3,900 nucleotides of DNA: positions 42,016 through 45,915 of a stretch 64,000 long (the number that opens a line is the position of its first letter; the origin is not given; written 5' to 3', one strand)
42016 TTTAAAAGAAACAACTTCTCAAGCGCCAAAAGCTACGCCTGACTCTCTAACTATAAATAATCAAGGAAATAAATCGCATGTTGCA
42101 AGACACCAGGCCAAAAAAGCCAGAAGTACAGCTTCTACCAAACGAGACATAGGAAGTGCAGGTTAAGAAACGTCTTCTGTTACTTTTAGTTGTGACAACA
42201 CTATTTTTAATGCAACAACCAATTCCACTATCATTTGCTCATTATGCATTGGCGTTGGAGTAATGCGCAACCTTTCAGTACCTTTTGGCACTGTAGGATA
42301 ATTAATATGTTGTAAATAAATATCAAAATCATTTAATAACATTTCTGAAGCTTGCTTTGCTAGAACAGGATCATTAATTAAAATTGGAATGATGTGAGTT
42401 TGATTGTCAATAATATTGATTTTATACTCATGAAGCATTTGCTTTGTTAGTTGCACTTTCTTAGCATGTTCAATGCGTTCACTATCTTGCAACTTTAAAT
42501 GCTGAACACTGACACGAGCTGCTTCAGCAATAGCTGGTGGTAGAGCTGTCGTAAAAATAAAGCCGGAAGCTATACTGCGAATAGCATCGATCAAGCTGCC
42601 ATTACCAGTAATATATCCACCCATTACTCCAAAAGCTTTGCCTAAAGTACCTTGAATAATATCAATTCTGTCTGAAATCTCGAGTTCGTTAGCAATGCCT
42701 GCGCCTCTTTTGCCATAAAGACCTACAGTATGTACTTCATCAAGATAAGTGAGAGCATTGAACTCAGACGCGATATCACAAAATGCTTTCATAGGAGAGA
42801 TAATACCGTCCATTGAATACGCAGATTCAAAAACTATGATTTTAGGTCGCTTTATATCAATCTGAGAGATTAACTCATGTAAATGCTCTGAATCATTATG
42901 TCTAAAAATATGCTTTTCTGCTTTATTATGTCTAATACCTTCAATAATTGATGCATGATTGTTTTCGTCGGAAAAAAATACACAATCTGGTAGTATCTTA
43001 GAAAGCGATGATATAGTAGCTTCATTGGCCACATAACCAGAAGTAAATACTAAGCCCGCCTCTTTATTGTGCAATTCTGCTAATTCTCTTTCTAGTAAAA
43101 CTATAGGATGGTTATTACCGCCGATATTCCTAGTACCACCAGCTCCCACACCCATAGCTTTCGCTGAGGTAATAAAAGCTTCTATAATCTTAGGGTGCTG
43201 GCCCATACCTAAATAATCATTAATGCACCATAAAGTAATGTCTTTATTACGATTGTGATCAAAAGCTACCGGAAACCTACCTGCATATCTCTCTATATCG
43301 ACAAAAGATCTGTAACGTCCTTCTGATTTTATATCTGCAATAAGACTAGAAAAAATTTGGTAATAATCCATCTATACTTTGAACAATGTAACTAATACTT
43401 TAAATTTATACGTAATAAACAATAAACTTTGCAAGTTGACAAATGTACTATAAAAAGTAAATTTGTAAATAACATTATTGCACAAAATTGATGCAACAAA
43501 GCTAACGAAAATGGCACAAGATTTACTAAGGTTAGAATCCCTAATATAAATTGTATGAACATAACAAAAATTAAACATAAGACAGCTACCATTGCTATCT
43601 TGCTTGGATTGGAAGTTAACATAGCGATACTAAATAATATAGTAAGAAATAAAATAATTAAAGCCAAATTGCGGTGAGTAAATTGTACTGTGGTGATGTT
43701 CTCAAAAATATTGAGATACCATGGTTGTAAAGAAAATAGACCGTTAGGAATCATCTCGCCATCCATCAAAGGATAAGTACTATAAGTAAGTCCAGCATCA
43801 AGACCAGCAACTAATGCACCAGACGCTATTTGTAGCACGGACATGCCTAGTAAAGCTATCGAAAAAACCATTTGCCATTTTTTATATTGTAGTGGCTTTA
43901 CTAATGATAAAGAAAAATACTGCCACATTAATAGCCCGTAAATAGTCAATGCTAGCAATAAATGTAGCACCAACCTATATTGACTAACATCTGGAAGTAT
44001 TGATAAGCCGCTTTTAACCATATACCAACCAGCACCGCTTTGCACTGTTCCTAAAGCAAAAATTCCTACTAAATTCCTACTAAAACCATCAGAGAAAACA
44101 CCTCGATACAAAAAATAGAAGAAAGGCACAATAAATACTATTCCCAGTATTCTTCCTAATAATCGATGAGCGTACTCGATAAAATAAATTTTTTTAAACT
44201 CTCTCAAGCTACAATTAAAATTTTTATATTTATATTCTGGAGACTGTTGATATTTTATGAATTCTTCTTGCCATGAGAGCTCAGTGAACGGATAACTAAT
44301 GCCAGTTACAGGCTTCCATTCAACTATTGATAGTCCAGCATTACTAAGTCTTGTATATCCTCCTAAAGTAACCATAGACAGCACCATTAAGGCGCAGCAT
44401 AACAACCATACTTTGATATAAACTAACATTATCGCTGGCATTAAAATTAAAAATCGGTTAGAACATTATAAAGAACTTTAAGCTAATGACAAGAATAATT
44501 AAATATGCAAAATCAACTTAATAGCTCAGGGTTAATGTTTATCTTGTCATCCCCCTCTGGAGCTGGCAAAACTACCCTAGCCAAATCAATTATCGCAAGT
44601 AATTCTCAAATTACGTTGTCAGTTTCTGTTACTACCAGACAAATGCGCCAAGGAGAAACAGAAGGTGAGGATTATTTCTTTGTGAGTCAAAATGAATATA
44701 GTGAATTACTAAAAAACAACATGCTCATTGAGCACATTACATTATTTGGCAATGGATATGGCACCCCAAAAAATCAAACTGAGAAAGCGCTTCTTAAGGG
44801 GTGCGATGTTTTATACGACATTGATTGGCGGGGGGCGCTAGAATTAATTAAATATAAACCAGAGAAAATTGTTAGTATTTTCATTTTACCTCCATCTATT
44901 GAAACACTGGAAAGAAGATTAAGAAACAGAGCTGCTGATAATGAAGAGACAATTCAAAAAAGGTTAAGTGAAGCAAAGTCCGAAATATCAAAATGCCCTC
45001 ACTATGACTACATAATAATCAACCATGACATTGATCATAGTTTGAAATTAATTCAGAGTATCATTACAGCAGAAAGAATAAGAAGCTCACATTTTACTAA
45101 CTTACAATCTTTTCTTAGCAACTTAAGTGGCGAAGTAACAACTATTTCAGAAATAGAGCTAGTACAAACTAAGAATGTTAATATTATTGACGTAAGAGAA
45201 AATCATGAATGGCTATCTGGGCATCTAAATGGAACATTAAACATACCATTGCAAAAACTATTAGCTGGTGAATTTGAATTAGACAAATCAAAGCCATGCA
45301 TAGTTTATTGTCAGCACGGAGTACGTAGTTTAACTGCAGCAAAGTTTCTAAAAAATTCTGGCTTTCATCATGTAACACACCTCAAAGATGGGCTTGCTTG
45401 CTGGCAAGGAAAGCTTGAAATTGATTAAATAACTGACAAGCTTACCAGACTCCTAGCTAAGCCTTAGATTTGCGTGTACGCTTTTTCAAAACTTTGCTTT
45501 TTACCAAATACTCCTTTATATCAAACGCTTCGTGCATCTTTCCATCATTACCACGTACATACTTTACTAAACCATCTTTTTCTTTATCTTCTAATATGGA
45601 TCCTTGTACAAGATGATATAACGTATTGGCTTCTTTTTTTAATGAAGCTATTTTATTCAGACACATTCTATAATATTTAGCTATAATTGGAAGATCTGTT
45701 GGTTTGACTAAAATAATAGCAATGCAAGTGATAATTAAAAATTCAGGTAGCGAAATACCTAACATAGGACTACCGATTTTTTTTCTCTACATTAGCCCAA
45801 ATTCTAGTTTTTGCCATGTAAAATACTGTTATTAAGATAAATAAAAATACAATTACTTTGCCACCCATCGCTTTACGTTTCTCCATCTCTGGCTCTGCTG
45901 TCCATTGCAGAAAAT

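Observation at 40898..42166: Compositionally atypical Gly/Ala-rich polytopic membrane protein with basic disordered tail: candidate secreted (Inc-like / T4SS-type) effector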

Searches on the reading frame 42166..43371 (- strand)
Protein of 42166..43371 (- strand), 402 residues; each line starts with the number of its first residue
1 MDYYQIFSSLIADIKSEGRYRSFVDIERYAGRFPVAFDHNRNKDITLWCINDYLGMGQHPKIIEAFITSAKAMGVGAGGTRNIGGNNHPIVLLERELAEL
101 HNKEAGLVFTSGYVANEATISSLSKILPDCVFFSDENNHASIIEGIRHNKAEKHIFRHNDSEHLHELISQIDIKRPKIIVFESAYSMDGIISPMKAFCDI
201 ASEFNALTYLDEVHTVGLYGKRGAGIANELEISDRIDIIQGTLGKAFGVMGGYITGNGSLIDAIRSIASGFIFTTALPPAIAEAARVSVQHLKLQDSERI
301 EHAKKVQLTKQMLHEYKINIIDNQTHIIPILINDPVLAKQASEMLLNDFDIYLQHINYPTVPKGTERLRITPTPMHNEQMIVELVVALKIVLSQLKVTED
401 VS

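Call 10: find_related_loci(query=window:42166-43371:-, collection=genome_contigs, flank=8000)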
Query window:42166-43371:- (402 aa) in genome_contigs; peptide patterns used: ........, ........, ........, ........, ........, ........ (x = any residue, [..] = any of these).
600 stretches matched a pattern (row limit reached: there are more); 597 encode a relative of the query (tblastn E <= 1e-3); the best 80 are kept; 80 distinct loci.
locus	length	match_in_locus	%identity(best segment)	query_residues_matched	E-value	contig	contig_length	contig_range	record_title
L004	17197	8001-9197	80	1-399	0e+0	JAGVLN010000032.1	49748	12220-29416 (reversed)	MAG: Rickettsiales bacterium isolate SW_16 c_000000034977, whole genome shotgun sequence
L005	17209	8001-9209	57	1-400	8e-156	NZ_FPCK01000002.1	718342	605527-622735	Devosia crocina strain IPL20, whole genome shotgun sequence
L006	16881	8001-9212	56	1-401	9e-156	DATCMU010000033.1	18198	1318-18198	MAG TPA_asm: Devosiaceae bacterium isolate SMAG_U7157 k141_8591, whole genome shotgun sequence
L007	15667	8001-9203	55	1-399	5e-154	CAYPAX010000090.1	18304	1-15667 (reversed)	MAG TPA_asm: uncultured Rhodospirillaceae bacterium isolate SRP200020_co5_65 genome assembly, contig: NODE_4664_length_1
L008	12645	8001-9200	56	1-398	6e-154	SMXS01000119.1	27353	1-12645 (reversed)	MAG: Alphaproteobacteria bacterium isolate N074bin47 k141_1609579, whole genome shotgun sequence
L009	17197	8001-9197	54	1-397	3e-153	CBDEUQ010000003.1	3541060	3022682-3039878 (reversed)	MAG: Alphaproteobacteria bacterium isolate 2f44908d-55c9-476c-8e70-9e68d195b5b4 genome assembly, contig: contig_3, whole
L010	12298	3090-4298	55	1-395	4e-153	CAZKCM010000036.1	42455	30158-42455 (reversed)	MAG TPA_asm: uncultured Rhodospirillaceae bacterium isolate SRP268622_co1_584 genome assembly, contig: NODE_1659_length_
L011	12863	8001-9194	57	1-397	7e-153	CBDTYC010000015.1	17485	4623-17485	MAG TPA_asm: uncultured Yoonia sp. isolate ERR2431956_concoct_21 genome assembly, contig: ERZ23880148.717, whole genome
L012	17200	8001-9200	57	1-399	6e-153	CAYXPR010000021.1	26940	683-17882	MAG TPA_asm: uncultured Rickettsiales bacterium isolate SRP287051_co2_121 genome assembly, contig: NODE_3693_length_2694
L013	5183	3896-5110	55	1-402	3e-154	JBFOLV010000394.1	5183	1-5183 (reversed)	MAG: Kordiimonas sp. isolate E07Bin-3-1 c_000000000394, whole genome shotgun sequence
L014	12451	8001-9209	57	1-400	6e-152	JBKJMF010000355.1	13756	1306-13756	MAG: Devosia sp. isolate ant_bin.315 k117_5843609, whole genome shotgun sequence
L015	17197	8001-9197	55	1-397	3e-151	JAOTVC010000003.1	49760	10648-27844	MAG: Alphaproteobacteria bacterium isolate 13_May_SF_Bin34 13_May_SF_Bin34_scaffold_354_c1, whole genome shotgun sequenc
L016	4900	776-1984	56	1-400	1e-153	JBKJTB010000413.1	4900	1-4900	MAG: Devosia sp. isolate ant_bin.602 k117_1743668, whole genome shotgun sequence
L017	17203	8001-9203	55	1-399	6e-151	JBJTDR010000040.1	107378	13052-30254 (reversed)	MAG: Hyphomicrobiales bacterium isolate samp_4324_metabat2_15 samp_4324_373923, whole genome shotgun sequence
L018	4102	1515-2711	54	1-397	4e-155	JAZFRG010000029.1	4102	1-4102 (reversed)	MAG: Sphingomonadales bacterium isolate MT4bin.3 MT4bin.3_29, whole genome shotgun sequence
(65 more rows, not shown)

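Call 36: search_protein_families(library=pfam, proteins=[L004:9217-10977:-], max_evalue=0.1)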
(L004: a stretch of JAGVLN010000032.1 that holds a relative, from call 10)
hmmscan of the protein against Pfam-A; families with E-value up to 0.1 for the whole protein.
L004:9217-10977:- (587 aa): 3 families
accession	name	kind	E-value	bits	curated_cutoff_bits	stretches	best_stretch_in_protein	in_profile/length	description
PF00805.28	Pentapeptide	-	4.7e-07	29.7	20.2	2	57-75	21-39/40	Pentapeptide repeats (8 copies)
PF13599.13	Pentapeptide_4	-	0.0051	17.3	38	1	63-123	7-64/78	Pentapeptide repeat region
PF13576.12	Pentapeptide_3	-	0.051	14.3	27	1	54-90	7-43/48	Pentapeptide repeats (9 copies)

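Call 66: search_protein_families(library=padloc, proteins=[L004:9217-10977:-], max_evalue=0.1)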
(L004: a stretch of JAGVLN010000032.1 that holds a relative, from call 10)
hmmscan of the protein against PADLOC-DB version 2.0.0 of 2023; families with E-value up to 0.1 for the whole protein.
L004:9217-10977:- (587 aa): 0 families

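Call 67: search_protein_families(library=phrogs, proteins=[L004:9217-10977:-], max_evalue=0.1)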
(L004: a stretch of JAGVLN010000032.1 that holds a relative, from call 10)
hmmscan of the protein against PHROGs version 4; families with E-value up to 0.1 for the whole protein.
L004:9217-10977:- (587 aa): 3 families
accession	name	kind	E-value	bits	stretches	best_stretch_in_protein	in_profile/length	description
phrog_923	-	unknown function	0.00084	18.1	1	57-135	822-908/990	-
phrog_15350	-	unknown function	0.0065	16.3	1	48-133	140-222/494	-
phrog_7713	-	unknown function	0.097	13.4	0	57-106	30-79/103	-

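Call 76: search_protein_families(library=ncbifam, proteins=[L004:9217-10977:-], max_evalue=0.01)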
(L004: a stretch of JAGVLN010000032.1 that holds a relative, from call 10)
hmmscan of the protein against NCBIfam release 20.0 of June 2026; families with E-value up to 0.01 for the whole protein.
L004:9217-10977:- (587 aa): 2 families
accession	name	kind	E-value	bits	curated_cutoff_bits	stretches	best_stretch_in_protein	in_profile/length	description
NF052603.1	penta_Alr5209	equivalog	0.0012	19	125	1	57-112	33-91/113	Alr5209 family pentapeptide repeat protein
NF011744.0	PRK15197.1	equivalog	0.0024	17.1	274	1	53-126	150-225/291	SPI-2 type III secretion system effector PipB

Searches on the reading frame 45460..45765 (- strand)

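Call 69: search_protein_families(library=pfam, proteins=[window:45460-45765:-], max_evalue=0.00001)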
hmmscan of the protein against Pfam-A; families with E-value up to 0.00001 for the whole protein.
window:45460-45765:- (102 aa): 0 families

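Call 76: search_protein_families(library=ncbifam, proteins=[window:45460-45765:-], max_evalue=0.01)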
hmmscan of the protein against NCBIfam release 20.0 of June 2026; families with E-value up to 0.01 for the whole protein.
window:45460-45765:- (102 aa): 4 families
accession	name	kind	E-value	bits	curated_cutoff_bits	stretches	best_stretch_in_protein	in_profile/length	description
NF047941.1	TatB_Rickett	equivalog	6.6e-14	51.9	75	1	1-84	1-84/84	Sec-independent protein translocase subunit TatB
TIGR01410.1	tatB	equivalog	0.00075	20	56.5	1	4-54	3-50/80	Sec-independent protein translocase protein TatB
NF002377.0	PRK01371.1-4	equivalog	0.00082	19.7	96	1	1-47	1-47/119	sec-independent translocase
NF011429.0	PRK14857.1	equivalog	0.0019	18.6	77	1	2-42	4-44/91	TatA/E family twin arginine-targeting protein translocase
